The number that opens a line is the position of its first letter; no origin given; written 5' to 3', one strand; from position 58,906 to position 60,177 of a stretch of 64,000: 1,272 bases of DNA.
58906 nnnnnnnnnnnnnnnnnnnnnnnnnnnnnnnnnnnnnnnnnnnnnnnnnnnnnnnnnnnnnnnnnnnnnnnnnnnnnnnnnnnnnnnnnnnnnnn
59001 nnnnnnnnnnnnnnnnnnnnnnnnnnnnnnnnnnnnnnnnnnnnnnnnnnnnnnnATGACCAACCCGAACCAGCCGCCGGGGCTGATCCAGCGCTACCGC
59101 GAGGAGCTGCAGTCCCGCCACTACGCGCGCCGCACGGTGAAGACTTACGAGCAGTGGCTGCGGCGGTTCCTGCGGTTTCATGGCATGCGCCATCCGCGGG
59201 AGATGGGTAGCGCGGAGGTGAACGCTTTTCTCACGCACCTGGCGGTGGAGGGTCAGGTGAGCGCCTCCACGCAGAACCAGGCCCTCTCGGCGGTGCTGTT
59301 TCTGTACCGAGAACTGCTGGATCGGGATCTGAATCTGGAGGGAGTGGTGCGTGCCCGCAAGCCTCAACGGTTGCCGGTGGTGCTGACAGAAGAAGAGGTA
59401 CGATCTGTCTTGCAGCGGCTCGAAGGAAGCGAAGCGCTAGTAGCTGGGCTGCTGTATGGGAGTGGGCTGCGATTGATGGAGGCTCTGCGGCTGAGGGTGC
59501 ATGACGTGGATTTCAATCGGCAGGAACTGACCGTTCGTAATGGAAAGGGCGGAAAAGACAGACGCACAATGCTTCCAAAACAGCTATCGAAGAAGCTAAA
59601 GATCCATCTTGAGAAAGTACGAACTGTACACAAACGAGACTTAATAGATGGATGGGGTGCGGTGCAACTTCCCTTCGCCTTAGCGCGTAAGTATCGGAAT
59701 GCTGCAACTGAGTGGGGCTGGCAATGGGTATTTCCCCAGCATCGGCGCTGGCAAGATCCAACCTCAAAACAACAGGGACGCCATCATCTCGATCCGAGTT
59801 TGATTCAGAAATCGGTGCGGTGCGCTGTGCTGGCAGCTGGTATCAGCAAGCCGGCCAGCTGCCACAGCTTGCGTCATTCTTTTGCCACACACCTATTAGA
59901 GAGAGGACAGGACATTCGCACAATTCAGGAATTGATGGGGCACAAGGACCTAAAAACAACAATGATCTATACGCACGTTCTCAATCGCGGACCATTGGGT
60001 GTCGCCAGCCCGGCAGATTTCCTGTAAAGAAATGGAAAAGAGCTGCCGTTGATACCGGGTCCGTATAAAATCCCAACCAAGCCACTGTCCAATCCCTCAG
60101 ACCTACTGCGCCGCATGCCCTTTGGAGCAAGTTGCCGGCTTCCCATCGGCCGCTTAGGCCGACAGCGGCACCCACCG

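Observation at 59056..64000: Inverted-orientation chromosomal integron with a homogeneous attC family in a picocyanobacterium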

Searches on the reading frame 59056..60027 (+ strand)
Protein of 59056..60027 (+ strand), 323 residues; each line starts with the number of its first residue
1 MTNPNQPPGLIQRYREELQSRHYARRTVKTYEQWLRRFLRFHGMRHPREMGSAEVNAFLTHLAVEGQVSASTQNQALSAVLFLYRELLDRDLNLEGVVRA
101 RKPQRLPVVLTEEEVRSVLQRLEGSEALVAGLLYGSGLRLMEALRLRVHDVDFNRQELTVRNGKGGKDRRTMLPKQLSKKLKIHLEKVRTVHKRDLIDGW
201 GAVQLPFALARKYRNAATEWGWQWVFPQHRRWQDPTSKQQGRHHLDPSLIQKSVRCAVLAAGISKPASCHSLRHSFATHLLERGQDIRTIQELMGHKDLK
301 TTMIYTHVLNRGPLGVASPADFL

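Call 6: search_protein_families(library=ncbifam, proteins=[window:59056-60024:+], max_evalue=0.01)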
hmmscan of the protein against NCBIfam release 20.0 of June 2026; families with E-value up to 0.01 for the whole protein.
window:59056-60024:+ (323 aa): 12 families
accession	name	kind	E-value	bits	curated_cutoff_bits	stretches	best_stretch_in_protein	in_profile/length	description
TIGR02249.1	integrase_gron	subfamily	2e-138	461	265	1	11-321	2-313/315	integron integrase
NF011946.0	PRK15417.1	equivalog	1.8e-95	320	435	1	11-321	17-328/337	integron integrase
NF040815.2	recomb_XerA_Arch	equivalog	4e-56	190.5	220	2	13-189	2-176/263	site-specific tyrosine recombinase/integron integrase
TIGR02224.1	recomb_XerC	equivalog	6.8e-46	157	335.15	2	243-308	212-277/295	tyrosine recombinase XerC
TIGR02225.1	recomb_XerD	equivalog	3.5e-42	144.7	329.6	2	241-310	207-276/290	site-specific tyrosine recombinase XerD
NF001399.0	PRK00283.1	subfamily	9.1e-41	140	279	1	11-310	9-285/300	tyrosine recombinase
NF002331.0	PRK01287.1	subfamily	6.1e-36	124.1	371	2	10-189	29-227/365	site-specific tyrosine recombinase XerC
NF003462.0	PRK05084.1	equivalog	2.8e-16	59.2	267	2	260-310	296-346/360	tyrosine recombinase XerS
NF007371.0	PRK09871.1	subfamily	5.1e-10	39.2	222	1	252-307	118-173/198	tyrosine-type DNA invertase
NF007370.0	PRK09870.1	subfamily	2.6e-09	37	221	1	223-307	105-178/200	tyrosine-type DNA invertase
NF040693.1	recomb_GmtY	equivalog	2.8e-07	30.2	340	1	267-307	391-431/441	gamma-mobile-trio recombinase GmtY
NF002685.0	PRK02436.1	equivalog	3.6e-05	23.7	178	1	16-190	7-176/245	site-specific tyrosine recombinase XerD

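Call 7: search_protein_families(library=pfam, proteins=[window:59056-60024:+], max_evalue=0.01)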
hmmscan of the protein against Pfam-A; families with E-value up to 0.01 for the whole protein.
window:59056-60024:+ (323 aa): 4 families
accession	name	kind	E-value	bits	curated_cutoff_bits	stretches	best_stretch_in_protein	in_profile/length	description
PF00589.27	Phage_integrase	-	1.8e-35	122.7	27.1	1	109-309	2-169/172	Phage integrase family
PF13495.12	Phage_int_SAM_4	-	2.5e-30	105.2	27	1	10-93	1-84/85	Phage integrase, N-terminal SAM-like domain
PF02899.23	Phage_int_SAM_1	-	7.2e-08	33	22.3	1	11-90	1-82/83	Phage integrase, N-terminal SAM-like domain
PF16795.10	Phage_integr_3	-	0.0047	17.3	27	0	108-147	2-44/161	Archaeal phage integrase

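Call 12: find_encoding_contigs(protein=window:59056-60027:+, flank=10000, max_places=6)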
Protein window:59056-60027:+ (323 aa): no gene with exactly this product is on record in the collection.

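Call 32: search_solved_structures(query=window:59056-60024:+, show_alignments=1, max_evalue=1e-10)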
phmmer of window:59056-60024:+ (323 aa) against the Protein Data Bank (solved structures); distinct sequences matched with E-value up to 1e-10: 9.
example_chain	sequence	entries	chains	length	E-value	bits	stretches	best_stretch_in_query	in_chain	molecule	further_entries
2a3v_A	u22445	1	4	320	2.4e-90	306.1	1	13-320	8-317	site-specific recombinase IntI4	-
4a8e_A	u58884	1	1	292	3.3e-33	118.3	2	12-187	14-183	PROBABLE TYROSINE RECOMBINASE XERC-LIKE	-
5hxy_A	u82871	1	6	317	8.5e-32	113.7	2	10-186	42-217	Tyrosine recombinase XerA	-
1a0p_A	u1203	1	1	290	1.4e-21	80.2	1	255-309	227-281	SITE-SPECIFIC RECOMBINASE XERD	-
5dcf_A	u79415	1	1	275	9.2e-17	64.3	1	255-310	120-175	Tyrosine recombinase XerD,DNA translocase FtsK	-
9i5v_14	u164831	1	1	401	2.4e-15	59.7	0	247-308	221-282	Ribosome-associated translation inhibitor RaiA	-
5c6k_A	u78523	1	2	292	1.1e-12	50.9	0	267-308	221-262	Integrase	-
5vfz_A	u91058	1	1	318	2.3e-12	49.9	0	243-310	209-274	Gp33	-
5dor_A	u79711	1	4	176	7.1e-12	48.3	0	267-308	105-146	Integrase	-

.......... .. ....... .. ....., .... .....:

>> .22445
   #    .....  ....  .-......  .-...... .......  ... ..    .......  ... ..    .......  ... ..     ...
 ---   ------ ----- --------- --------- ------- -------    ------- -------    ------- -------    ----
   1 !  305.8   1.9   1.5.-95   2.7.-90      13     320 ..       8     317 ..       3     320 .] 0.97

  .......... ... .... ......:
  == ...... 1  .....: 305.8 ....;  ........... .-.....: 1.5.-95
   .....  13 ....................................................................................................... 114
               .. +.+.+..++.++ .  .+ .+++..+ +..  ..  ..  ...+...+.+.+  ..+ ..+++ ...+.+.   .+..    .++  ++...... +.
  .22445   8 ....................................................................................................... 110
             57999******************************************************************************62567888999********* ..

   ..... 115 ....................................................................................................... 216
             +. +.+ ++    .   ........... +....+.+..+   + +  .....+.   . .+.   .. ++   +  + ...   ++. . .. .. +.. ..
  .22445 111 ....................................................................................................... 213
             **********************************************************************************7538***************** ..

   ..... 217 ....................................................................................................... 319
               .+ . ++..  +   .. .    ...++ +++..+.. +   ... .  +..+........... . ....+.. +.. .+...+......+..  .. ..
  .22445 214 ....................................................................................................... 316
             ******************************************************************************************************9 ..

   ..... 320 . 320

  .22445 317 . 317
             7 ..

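Call 51: find_homologous_proteins(query=window:59056-60024:+, max_evalue=1e-40)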
Query window:59056-60024:+ (323 aa): 7996 proteins with E <= 1e-40 among 8000 candidates; the best 120 are listed.
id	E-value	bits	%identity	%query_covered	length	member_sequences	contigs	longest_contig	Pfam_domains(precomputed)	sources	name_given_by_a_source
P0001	2.3e-205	699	96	100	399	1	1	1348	PF13495.13,PF00589.28,PF02899.24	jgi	jgi:integron integrase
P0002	1.4e-204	696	95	100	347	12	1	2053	PF13495.13,PF00589.28,PF02899.24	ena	-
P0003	5.7e-203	691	95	100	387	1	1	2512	PF13495.13,PF00589.28,PF02899.24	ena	-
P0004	1.7e-202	689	94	100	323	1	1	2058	PF13495.13,PF00589.28,PF02899.24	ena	-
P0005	1.6e-195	666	91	100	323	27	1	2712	PF13495.13,PF00589.28,PF02899.24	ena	-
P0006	2.5e-194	662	92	98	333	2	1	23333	PF13495.13,PF00589.28,PF02899.24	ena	-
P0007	2.6e-194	662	91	100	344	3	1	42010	PF13495.13,PF00589.28,PF02899.24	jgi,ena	jgi:integron integrase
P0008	2.9e-194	662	92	97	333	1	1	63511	PF13495.13,PF00589.28,PF02899.24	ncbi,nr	ncbi:MAG: integron integrase [Cyanobacteria bacterium]|nr:integron integrase [Cyanobacteriota bacter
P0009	3.4e-194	662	92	97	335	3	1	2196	PF13495.13,PF00589.28,PF02899.24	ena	-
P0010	3.7e-194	662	92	98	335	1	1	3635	PF13495.13,PF00589.28,PF02899.24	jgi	jgi:integron integrase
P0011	1.0e-193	660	91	100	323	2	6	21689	PF13495.13,PF00589.28,PF02899.24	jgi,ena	jgi:integron integrase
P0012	3.0e-193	659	91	97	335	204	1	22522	PF13495.13,PF00589.28,PF02899.24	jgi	jgi:integron integrase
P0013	5.1e-193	658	91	98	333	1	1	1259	PF13495.13,PF00589.28,PF02899.24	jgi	-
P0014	9.4e-193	657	91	100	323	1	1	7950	PF13495.13,PF00589.28,PF02899.24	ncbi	ncbi:MAG: integron integrase [Cyanobium sp.]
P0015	9.9e-193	657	90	100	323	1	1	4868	PF13495.13,PF00589.28,PF02899.24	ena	-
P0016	1.2e-192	657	91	98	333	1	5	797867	PF13495.13,PF00589.28,PF02899.24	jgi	jgi:integron integrase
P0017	1.3e-192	657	91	98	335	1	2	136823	PF13495.13,PF00589.28,PF02899.24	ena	-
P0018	1.9e-192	656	91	97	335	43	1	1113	PF13495.13,PF00589.28,PF02899.24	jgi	jgi:integron integrase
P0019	4.5e-192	655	92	98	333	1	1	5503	PF13495.13,PF00589.28,PF02899.24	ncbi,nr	ncbi:MAG: integron integrase [Cyanobacteriota bacterium]|nr:integron integrase [Cyanobacteriota bact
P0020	4.7e-191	652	89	100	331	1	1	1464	PF13495.13,PF00589.28,PF02899.24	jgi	jgi:integron integrase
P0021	6.1e-191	651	90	97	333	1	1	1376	PF13495.13,PF00589.28,PF02899.24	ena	-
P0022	7.7e-191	651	89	100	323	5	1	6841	PF13495.13,PF00589.28,PF02899.24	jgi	jgi:integron integrase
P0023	8.3e-186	634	90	100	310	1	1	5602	PF13495.13,PF00589.28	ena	-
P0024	2.7e-181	620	85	99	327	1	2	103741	PF13495.13,PF00589.28,PF02899.24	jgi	jgi:integron integrase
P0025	6.5e-181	618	85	99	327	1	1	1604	PF13495.13,PF00589.28,PF02899.24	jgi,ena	jgi:integron integrase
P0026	5.3e-180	615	85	100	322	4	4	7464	PF13495.13,PF00589.28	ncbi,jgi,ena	jgi:integron integrase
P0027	2.1e-179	613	84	100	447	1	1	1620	PF13495.13,PF00589.28,PF02899.24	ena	-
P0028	3.0e-179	613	85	99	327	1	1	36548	PF13495.13,PF00589.28,PF02899.24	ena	-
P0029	4.2e-177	606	83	100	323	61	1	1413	PF13495.13,PF00589.28,PF02899.24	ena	-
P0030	8.6e-177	605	91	92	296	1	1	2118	PF13495.13,PF00589.28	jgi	jgi:integron integrase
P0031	3.9e-175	599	82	100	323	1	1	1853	PF13495.13,PF00589.28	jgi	jgi:integron integrase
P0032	7.9e-175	598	82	100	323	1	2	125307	PF13495.13,PF00589.28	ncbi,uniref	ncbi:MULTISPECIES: integron integrase [Aphanothece]|uniref:integron integrase n=1 Tax=Aphanothece Ta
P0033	4.9e-174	596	82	100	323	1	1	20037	PF13495.13,PF00589.28,PF02899.24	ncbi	ncbi:MAG: integron integrase [Prochlorococcaceae cyanobacterium]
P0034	3.7e-173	593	82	100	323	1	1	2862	PF13495.13,PF00589.28,PF02899.24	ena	-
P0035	5.0e-173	592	82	100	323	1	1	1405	PF13495.13,PF00589.28,PF02899.24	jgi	jgi:integron integrase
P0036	5.7e-173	592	82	100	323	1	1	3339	PF13495.13,PF00589.28,PF02899.24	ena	-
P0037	1.4e-172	591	82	100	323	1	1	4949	PF13495.13,PF00589.28,PF02899.24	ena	-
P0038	2.6e-172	590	81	100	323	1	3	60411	PF13495.13,PF00589.28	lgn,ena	-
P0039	4.1e-172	590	80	100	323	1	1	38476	PF13495.13,PF00589.28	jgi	-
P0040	4.5e-172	589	81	100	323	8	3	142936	PF13495.13,PF00589.28,PF02899.24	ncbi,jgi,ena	jgi:integron integrase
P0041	4.8e-172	589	80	100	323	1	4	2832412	PF13495.13,PF00589.28,PF02899.24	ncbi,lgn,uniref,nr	ncbi:integron integrase [Cyanobium sp. PCC 7001]|uniref:integron integrase n=1 Tax=Cyanobium sp. PCC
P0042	3.0e-171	587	80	100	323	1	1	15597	PF13495.13,PF00589.28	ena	-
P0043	3.3e-171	587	81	100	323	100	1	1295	PF13495.13,PF00589.28,PF02899.24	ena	-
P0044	4.3e-171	586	80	100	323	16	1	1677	PF13495.13,PF00589.28,PF02899.24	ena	-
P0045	4.6e-171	586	80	100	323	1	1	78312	PF13495.13,PF00589.28,PF02899.24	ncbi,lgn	ncbi:MAG: integron integrase [Cyanobacteria bacterium J06638_7]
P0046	1.3e-170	585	80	100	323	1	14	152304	PF13495.13,PF00589.28,PF02899.24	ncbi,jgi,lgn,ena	ncbi:MAG: integron integrase [Cyanobacteriota bacterium]|jgi:integron integrase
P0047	5.1e-170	583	80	100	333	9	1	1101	PF13495.13,PF00589.28,PF02899.24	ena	-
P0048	6.6e-170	582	81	98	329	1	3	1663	PF13495.13,PF00589.28,PF02899.24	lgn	-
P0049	8.2e-170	582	85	97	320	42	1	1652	PF13495.13,PF00589.28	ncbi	-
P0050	8.4e-170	582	80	100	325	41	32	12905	PF13495.13,PF00589.28,PF02899.24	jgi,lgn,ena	jgi:integron integrase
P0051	9.2e-170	582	80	100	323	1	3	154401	PF13495.13,PF00589.28,PF02899.24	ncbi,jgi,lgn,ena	ncbi:MAG: hypothetical protein RLZZ609_1898 [Cyanobacteriota bacterium]|jgi:integron integrase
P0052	1.1e-169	582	80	100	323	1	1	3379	PF13495.13,PF00589.28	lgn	-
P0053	1.6e-169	581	80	100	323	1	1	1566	PF13495.13,PF00589.28,PF02899.24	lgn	-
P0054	2.1e-169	581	80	100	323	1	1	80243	PF13495.13,PF00589.28,PF02899.24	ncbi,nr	ncbi:MAG: integron integrase [Cyanobium sp. PLM2.Bin73]|nr:MAG: integron integrase [Cyanobium sp. PL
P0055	1.5e-168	578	79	100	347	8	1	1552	PF13495.13,PF00589.28,PF02899.24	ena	-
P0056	2.5e-168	577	80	100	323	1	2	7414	PF13495.13,PF00589.28,PF02899.24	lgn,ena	-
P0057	3.8e-168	576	80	99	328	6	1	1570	PF13495.13,PF00589.28,PF02899.24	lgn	-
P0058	8.8e-168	575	79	100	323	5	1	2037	PF13495.13,PF00589.28,PF02899.24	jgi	jgi:integron integrase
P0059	9.0e-168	575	80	100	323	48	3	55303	PF13495.13,PF00589.28,PF02899.24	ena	-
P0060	3.1e-167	573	78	100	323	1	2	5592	PF13495.13,PF00589.28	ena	-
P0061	3.8e-167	573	79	100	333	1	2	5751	PF13495.13,PF00589.28,PF02899.24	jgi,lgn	jgi:integron integrase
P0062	4.4e-167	573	79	100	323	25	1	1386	PF13495.13,PF00589.28,PF02899.24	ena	-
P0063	7.7e-167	572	77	100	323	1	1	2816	PF13495.13,PF00589.28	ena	-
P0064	8.0e-167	572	77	100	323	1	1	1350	PF13495.13,PF00589.28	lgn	-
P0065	8.2e-167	572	78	100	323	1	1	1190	PF13495.13,PF00589.28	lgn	-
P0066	1.0e-166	572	80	98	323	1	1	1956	PF13495.13,PF00589.28,PF02899.24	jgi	jgi:integron integrase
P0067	1.3e-166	571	77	100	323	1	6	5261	PF13495.13,PF00589.28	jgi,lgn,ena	jgi:integron integrase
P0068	1.4e-166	571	77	100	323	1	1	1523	PF13495.13,PF00589.28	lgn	-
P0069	1.7e-166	571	78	100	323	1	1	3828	PF13495.13,PF00589.28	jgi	-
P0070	1.7e-166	571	79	99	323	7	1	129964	PF13495.13,PF00589.28,PF02899.24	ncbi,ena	-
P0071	2.2e-166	571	77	100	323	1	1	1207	PF13495.13,PF00589.28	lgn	-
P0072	2.3e-166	571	79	100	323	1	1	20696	PF13495.13,PF00589.28,PF02899.24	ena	-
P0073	3.4e-166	570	79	100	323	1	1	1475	PF13495.13,PF00589.28,PF02899.24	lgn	-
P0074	4.5e-166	570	77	100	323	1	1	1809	PF13495.13,PF00589.28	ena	-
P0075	5.2e-166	569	79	100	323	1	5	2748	PF13495.13,PF00589.28,PF02899.24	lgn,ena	-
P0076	1.3e-165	568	79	100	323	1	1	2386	PF13495.13,PF00589.28,PF02899.24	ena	-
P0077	1.6e-165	568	84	100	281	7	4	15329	PF13495.13,PF00589.28,PF02899.24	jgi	jgi:site-specific recombinase XerD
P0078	1.7e-165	568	77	100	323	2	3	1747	PF13495.13,PF00589.28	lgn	-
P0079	1.8e-165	568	80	100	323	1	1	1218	PF13495.13,PF00589.28,PF02899.24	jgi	jgi:integron integrase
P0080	2.1e-165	567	79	100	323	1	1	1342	PF13495.13,PF00589.28,PF02899.24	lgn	-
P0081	2.6e-165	567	78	100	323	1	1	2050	PF13495.13,PF00589.28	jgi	jgi:integron integrase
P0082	2.7e-165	567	79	100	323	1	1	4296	PF13495.13,PF00589.28,PF02899.24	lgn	-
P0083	2.7e-165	567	77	100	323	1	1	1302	PF13495.13,PF00589.28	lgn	-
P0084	3.0e-165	567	77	100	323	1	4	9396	PF13495.13,PF00589.28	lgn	-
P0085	3.1e-165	567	77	100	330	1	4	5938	PF13495.13,PF00589.28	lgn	-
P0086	3.2e-165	567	77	100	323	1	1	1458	PF13495.13,PF00589.28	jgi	jgi:integron integrase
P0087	4.4e-165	566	84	100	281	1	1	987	PF13495.13,PF00589.28,PF02899.24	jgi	jgi:site-specific recombinase XerD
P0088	6.2e-165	566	77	100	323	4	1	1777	PF13495.13,PF00589.28,PF02899.24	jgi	jgi:integron integrase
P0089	7.5e-165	566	78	100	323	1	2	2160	PF13495.13,PF00589.28,PF02899.24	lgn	-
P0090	8.1e-165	566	79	100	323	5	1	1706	PF13495.13,PF00589.28,PF02899.24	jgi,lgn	jgi:integron integrase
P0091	8.2e-165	566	78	100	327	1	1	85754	PF13495.13,PF00589.28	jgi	jgi:integron integrase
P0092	8.9e-165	565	79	100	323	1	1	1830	PF13495.13,PF00589.28,PF02899.24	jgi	jgi:integron integrase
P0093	9.7e-165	565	76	100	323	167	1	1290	PF13495.13,PF00589.28,PF02899.24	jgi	jgi:integron integrase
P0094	1.0e-164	565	80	100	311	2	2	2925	PF13495.13,PF00589.28,PF02899.24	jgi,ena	-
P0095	1.9e-164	564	78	100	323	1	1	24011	PF13495.13,PF00589.28,PF02899.24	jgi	jgi:integron integrase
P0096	4.4e-164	563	77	99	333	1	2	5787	PF13495.13,PF00589.28,PF02899.24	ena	-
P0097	5.4e-164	563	77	97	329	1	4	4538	PF13495.13,PF00589.28,PF02899.24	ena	-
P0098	6.0e-164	563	83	97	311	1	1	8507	PF13495.13,PF00589.28,PF02899.24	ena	-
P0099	7.4e-164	562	78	100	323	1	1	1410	PF13495.13,PF00589.28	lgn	-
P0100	7.5e-164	562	76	100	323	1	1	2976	PF13495.13,PF00589.28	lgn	-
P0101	8.4e-164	562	82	97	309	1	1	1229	PF13495.13,PF00589.28,PF02899.24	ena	-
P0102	1.1e-163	562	84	97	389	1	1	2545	PF13495.13,PF00589.28,PF02899.24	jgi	jgi:site-specific recombinase XerD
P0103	1.2e-163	562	78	100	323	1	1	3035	PF13495.13,PF00589.28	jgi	jgi:integron integrase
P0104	1.5e-163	561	76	100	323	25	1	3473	PF13495.13,PF00589.28,PF02899.24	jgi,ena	-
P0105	1.8e-163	561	76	100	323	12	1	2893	PF13495.13,PF00589.28,PF02899.24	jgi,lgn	jgi:integron integrase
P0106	2.2e-163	561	78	100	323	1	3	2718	PF13495.13,PF00589.28,PF02899.24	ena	-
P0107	2.6e-163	561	77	100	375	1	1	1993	PF13495.13,PF00589.28,PF02899.24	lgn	-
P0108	3.9e-163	560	77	100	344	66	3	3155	PF13495.13,PF00589.28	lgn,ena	-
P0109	4.1e-163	560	77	98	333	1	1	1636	PF13495.13,PF00589.28,PF02899.24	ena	-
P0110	4.8e-163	560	78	100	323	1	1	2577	PF13495.13,PF00589.28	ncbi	ncbi:MAG: hypothetical protein RLZZ124_1793 [Cyanobacteriota bacterium]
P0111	4.8e-163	560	78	99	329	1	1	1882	PF13495.13,PF00589.28,PF02899.24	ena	-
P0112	5.0e-163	560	76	100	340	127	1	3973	PF13495.13,PF00589.28,PF02899.24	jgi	jgi:integron integrase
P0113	5.4e-163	560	78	100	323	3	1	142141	PF13495.13,PF00589.28,PF02899.24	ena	-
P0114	7.8e-163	559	77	100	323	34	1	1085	PF13495.13,PF00589.28,PF02899.24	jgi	jgi:integron integrase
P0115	1.3e-162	558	78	98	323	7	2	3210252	PF13495.13,PF00589.28,PF02899.24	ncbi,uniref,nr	ncbi:integron integrase [Synechococcus sp. CBW1107]|uniref:integron integrase n=1 Tax=Synechococcus 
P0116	1.7e-162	558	77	100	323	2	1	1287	PF13495.13,PF00589.28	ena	-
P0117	1.8e-162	558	78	100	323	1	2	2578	PF13495.13,PF00589.28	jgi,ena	-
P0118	2.1e-162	558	77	98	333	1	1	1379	PF13495.13,PF00589.28,PF02899.24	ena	-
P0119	2.9e-162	557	78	100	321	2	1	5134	PF13495.13,PF00589.28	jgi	jgi:integron integrase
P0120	3.7e-162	557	78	100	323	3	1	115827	PF13495.13,PF00589.28,PF02899.24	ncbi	-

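Call 52: find_encoding_contigs(protein=P0041, flank=10000, max_places=2)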
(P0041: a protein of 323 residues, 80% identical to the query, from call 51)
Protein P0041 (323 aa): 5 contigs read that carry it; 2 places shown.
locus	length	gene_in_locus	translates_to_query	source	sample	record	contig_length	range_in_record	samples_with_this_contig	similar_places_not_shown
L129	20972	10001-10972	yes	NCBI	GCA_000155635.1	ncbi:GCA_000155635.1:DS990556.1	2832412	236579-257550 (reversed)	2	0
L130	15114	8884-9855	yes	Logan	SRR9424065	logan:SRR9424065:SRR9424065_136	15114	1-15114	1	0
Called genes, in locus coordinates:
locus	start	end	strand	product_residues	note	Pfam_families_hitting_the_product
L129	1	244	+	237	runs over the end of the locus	PF02492:cobW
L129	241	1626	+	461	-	PF00120:Gln-synt_C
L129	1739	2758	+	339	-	PF13379:NMT1_2, PF09084:NMT1, PF12974:Phosphonate-bd (weak)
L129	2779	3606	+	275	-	PF00528:BPD_transp_1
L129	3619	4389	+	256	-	PF00005:ABC_tran, PF13304:AAA_21 (faint)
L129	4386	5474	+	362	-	PF00355:Rieske, PF00848:Ring_hydroxyl_A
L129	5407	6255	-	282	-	PF01261:AP_endonuc_2 (weak)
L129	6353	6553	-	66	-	-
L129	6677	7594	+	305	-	PF00487:FA_desaturase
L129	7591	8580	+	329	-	PF00561:Abhydrolase_1 (weak)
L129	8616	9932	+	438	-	PF00120:Gln-synt_C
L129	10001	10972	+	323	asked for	PF02899:Phage_int_SAM_1 (weak), PF13495:Phage_int_SAM_4, PF00589:Phage_integrase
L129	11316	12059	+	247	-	PF00106:adh_short, PF01370:Epimerase (weak), PF08659:KR, PF23441:SDR (weak), PF13561:adh_short_C2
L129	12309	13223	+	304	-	-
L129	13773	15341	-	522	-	PF00884:Sulfatase, PF01663:Phosphodiest (weak), PF14707:Sulfatase_C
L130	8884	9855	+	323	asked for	PF02899:Phage_int_SAM_1 (weak), PF13495:Phage_int_SAM_4, PF00589:Phage_integrase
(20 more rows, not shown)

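Call 53: find_encoding_contigs(protein=P0016, flank=10000, max_places=2)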
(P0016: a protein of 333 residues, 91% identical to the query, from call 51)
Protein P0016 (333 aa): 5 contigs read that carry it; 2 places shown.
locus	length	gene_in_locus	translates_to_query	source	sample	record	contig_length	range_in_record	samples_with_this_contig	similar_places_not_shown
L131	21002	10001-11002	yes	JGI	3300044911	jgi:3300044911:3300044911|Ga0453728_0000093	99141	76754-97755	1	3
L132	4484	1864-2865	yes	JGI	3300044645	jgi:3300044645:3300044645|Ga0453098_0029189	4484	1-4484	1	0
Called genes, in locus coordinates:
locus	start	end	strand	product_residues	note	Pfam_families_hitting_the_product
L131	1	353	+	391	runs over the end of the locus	PF02653:BPD_transp_2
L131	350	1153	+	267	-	PF02463:SMC_N (faint), PF00005:ABC_tran, PF13304:AAA_21 (faint), PF12399:BCA_ABC_TP_C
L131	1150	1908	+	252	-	PF00005:ABC_tran, PF13304:AAA_21 (faint)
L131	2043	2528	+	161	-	-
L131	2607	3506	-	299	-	PF01063:Aminotran_4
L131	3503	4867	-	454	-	PF00425:Chorismate_bind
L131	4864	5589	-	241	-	PF00733:Asn_synthase (weak), PF06508:QueC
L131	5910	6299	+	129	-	PF03974:Ecotin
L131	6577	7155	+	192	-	-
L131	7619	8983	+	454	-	PF04326:SLFN_AlbA_2, PF13749:HATPase_c_4, PF13412:HTH_24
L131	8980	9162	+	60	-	-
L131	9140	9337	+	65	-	-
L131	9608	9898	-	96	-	-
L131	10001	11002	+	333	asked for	PF02899:Phage_int_SAM_1 (weak), PF13495:Phage_int_SAM_4, PF00589:Phage_integrase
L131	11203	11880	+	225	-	-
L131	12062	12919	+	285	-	PF01972:SDH_protease, PF25145:NfeD1b_N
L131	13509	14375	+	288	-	PF13365:Trypsin_2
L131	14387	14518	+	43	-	-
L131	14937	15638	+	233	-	-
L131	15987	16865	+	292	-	PF04471:Mrr_cat, PF13156:Mrr_cat_2 (faint), PF22722:NA-iREase1, PF04471:Mrr_cat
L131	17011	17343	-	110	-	PF01638:HxlR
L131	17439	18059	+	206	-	PF02525:Flavodoxin_2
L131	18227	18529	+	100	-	PF05973:Gp49 (faint)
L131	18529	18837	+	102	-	PF21716:dnstrm_HI1420, PF01381:HTH_3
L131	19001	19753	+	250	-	PF01209:Ubie_methyltran, PF13847:Methyltransf_31, PF08241:Methyltransf_11, PF08242:Methyltransf_12 (weak), PF13649:Methyltransf_25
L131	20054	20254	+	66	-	PF07927:HicA_toxin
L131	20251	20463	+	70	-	PF15919:HicB_lk_antitox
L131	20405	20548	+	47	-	-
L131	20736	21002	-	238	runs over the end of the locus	PF04055:Radical_SAM (weak)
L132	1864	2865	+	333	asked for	PF02899:Phage_int_SAM_1 (weak), PF13495:Phage_int_SAM_4, PF00589:Phage_integrase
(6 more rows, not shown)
